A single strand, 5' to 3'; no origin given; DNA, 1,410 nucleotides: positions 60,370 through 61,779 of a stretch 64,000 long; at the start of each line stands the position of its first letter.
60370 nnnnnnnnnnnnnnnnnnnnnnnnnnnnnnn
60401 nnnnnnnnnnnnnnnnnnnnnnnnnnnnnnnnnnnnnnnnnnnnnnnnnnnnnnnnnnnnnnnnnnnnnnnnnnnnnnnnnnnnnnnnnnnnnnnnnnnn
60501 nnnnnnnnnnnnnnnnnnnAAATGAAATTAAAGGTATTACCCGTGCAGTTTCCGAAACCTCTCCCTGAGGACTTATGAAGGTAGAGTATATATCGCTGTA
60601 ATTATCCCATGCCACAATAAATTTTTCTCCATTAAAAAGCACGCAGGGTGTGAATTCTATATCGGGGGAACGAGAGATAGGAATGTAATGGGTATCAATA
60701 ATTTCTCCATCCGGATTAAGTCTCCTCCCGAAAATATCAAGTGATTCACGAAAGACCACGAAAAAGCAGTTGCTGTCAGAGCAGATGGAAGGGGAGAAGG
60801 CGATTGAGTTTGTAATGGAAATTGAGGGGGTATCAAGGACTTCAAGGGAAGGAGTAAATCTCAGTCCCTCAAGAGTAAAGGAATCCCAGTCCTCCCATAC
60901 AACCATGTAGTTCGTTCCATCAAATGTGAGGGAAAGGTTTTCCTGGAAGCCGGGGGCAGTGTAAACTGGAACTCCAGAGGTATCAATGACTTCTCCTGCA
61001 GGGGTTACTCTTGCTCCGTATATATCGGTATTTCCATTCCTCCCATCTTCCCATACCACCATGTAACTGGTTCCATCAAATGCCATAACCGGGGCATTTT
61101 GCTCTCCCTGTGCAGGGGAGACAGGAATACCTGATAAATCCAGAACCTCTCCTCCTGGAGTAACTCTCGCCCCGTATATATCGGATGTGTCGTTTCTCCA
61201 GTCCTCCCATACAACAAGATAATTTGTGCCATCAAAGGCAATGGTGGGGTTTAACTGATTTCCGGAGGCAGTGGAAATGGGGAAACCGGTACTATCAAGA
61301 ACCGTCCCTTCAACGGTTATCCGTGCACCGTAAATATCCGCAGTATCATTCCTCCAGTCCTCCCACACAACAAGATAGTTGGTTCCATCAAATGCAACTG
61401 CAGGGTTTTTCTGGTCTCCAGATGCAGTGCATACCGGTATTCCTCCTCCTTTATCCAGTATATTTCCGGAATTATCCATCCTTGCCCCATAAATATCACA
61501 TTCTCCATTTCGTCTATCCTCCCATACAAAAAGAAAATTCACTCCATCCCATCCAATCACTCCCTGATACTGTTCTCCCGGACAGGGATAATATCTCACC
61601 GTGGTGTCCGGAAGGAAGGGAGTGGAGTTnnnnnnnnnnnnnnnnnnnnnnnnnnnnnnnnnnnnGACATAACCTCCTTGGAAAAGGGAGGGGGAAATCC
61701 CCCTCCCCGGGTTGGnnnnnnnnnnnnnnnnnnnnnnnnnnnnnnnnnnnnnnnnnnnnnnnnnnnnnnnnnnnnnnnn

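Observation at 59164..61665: Protein made of ~14 near-identical 48-residue repeats (W-E-D-W blades) encoded by ~144-bp tandem DNA repeats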

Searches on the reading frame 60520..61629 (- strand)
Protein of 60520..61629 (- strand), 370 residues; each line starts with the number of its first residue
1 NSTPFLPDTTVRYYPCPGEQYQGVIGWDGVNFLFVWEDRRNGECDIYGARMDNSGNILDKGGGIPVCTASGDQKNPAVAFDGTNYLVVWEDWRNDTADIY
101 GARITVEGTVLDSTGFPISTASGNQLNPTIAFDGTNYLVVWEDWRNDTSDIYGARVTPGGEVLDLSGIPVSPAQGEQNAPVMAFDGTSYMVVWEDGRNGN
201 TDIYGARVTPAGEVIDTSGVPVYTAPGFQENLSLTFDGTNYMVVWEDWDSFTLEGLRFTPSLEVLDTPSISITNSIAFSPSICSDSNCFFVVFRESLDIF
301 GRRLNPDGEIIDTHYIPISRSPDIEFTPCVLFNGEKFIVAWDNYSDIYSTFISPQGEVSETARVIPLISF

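Call 65: predict_structure(alignment_id=A3)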
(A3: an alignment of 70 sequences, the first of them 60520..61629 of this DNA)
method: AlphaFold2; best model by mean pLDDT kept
length: 370 residues; sequences in the alignment: 70
mean_pLDDT: 92.0   pTM: 0.90
mean pLDDT of the five models: 92.0, 91.9, 91.6, 91.3, 90.9
residues with pLDDT >= 90: 311; 70-90: 32; 50-70: 9; < 50: 18
segments of 3 or more residues with pLDDT < 50: 1-9, 364-370
pLDDT, mean of each block of 10 residues (from residue 1): 41 66 94 95 95 87 92 98 98 98 98 97 98 99 97 99 98 95 98 97 98 97 96 98 97 98 97 97 97 96 98 94 89 94 85 91 42
secondary structure, 60 per line:
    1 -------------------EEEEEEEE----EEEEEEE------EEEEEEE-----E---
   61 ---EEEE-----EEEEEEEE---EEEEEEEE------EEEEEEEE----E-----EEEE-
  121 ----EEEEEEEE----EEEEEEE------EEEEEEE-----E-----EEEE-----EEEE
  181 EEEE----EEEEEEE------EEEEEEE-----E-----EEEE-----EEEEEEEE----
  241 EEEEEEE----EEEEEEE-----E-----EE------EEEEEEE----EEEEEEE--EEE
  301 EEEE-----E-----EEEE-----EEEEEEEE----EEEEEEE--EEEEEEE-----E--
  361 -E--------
elements in order: E20-27 E32-38 E45-51 E64-67 E73-80 E84-91 E98-105 E116-119 E125-132 E137-143 E150-156 E168-171 E177-184 E189-195 E202-208 E220-223 E229-236 E241-247 E252-258 E278-284 E289-295 E298-304 E316-319 E325-332 E337-343 E346-352

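Call 67: fold_search(model_id=the predicted structure, library=pdb)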
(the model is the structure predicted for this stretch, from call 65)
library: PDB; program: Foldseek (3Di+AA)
matches with E <= 10: 1185; with E <= 0.001: 662
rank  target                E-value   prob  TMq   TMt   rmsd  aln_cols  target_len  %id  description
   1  4r40_C                5.9e-09  1.00  0.46  0.43   5.5       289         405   12  Crystal Structure of TolB/Pal complex from Yersinia pestis. (released 2014-09-03)
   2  4r40_A                6.5e-09  1.00  0.45  0.42  12.1       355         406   11  Crystal Structure of TolB/Pal complex from Yersinia pestis. (released 2014-09-03)
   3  2bkl_A                1.0e-08  1.00  0.57  0.35   6.2       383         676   11  Structural and Mechanistic Analysis of Two Prolyl Endopeptidases: Role of Inter-Domain Dynamics in Catalysis and Speci (released 2005-03-09)
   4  6igb_A                1.2e-08  1.00  0.57  0.58   6.5       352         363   16  the structure of Pseudomonas aeruginosa Periplasmic gluconolactonase, PpgL (released 2018-11-21)
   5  3ium                  1.3e-08  1.00  0.55  0.34   6.6       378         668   13  apPEP_WTX opened state (released 2010-05-05)
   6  6igq_B                1.9e-08  1.00  0.54  0.37   6.6       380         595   10  Crystal structure of inactive state of S9 peptidase from Deinococcus radiodurans R1 (PMSF treated) (released 2018-11-14)
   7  6pnv                  2.4e-08  1.00  0.43  0.40  11.8       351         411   10  1.42 Angstrom Resolution Crystal Structure of Translocation Protein TolB from Salmonella enterica (released 2019-07-17)
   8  2gop_B                2.9e-08  1.00  0.55  0.64   5.5       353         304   11  The beta-propeller domain of the Trilobed protease from Pyrococcus furiosus reveals an open velcro topology (released 2007-01-23)
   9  5yzm_C                2.9e-08  1.00  0.55  0.37   6.3       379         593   10  Crystal structure of S9 peptidase (inactive form) from Deinococcus radiodurans R1 (released 2018-11-14)
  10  2w8b_B                3.5e-08  1.00  0.44  0.41  11.6       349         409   11  Crystal structure of processed TolB in complex with Pal (released 2009-02-17)
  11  2hqs_A                3.5e-08  1.00  0.46  0.42  11.4       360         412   11  Crystal structure of TolB/Pal complex (released 2007-04-03)
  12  5yzm_B                4.0e-08  1.00  0.56  0.38   6.0       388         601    9  Crystal structure of S9 peptidase (inactive form) from Deinococcus radiodurans R1 (released 2018-11-14)
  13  3iun                  4.4e-08  1.00  0.54  0.33   6.9       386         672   12  apPEP_D622N opened state (released 2010-05-05)
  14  6igp_A                5.1e-08  1.00  0.57  0.38   5.8       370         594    8  Crystal structure of S9 peptidase (inactive state)from Deinococcus radiodurans R1 in P212121 (released 2018-11-14)
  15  5yzm_D                5.1e-08  1.00  0.54  0.37   6.2       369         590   10  Crystal structure of S9 peptidase (inactive form) from Deinococcus radiodurans R1 (released 2018-11-14)
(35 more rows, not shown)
